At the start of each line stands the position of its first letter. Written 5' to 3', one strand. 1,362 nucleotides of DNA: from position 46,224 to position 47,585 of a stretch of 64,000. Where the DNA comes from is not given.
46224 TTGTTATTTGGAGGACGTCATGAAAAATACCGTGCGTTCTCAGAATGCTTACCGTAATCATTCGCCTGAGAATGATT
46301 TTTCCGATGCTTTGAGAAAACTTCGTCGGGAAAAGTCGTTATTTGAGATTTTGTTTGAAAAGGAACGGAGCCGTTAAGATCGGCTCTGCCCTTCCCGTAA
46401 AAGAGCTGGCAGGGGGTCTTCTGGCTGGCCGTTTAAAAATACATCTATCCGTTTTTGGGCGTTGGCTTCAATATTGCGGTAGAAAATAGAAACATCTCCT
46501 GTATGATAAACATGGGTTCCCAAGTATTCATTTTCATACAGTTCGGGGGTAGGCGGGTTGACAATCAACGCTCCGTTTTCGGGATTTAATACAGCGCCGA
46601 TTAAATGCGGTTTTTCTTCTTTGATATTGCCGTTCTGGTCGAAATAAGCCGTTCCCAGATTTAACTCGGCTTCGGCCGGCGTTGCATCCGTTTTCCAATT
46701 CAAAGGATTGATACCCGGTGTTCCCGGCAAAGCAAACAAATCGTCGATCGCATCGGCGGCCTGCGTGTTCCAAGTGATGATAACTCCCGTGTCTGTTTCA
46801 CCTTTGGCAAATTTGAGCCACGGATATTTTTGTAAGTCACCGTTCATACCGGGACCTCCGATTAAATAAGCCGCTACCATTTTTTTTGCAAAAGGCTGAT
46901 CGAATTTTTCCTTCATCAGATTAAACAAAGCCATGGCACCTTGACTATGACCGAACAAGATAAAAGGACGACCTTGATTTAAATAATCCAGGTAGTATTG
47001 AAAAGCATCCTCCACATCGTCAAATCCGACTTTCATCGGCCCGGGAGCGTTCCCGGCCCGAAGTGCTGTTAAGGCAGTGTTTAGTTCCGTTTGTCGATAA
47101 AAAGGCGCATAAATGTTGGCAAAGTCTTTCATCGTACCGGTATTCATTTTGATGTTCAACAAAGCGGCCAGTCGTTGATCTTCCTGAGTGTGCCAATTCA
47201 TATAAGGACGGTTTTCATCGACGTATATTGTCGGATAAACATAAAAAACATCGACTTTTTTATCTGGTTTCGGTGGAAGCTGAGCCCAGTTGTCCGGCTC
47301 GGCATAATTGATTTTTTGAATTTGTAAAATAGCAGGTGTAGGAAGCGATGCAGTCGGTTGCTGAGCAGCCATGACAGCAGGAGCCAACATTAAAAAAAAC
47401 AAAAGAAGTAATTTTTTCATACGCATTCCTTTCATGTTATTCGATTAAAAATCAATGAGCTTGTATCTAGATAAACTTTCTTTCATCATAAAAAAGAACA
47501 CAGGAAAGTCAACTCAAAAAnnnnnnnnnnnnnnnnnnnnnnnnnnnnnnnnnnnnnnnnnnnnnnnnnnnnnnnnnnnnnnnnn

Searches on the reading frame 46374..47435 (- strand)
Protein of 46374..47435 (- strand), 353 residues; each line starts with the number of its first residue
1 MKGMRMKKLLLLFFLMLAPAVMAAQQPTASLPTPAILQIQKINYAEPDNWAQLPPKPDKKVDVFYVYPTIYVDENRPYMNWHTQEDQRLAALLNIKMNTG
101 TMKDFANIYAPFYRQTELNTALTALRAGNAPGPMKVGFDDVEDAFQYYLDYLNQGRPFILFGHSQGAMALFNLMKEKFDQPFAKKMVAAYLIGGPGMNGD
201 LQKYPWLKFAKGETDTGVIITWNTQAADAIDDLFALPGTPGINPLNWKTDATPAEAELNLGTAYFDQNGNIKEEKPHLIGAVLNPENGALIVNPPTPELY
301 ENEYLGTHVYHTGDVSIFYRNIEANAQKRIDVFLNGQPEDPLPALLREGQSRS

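Call 25: search_protein_families(library=pfam, proteins=[window:46374-47435:-], max_evalue=0.001)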
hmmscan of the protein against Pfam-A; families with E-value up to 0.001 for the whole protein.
window:46374-47435:- (353 aa): 2 families
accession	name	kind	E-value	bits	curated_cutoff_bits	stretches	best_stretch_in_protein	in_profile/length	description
PF11288.14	DUF3089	-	2.8e-45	154.8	23.4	1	61-234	1-173/207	Protein of unknown function (DUF3089)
PF12697.13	Abhydrolase_6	-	0.00035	21.8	26.3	1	132-255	42-148/217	Alpha/beta hydrolase family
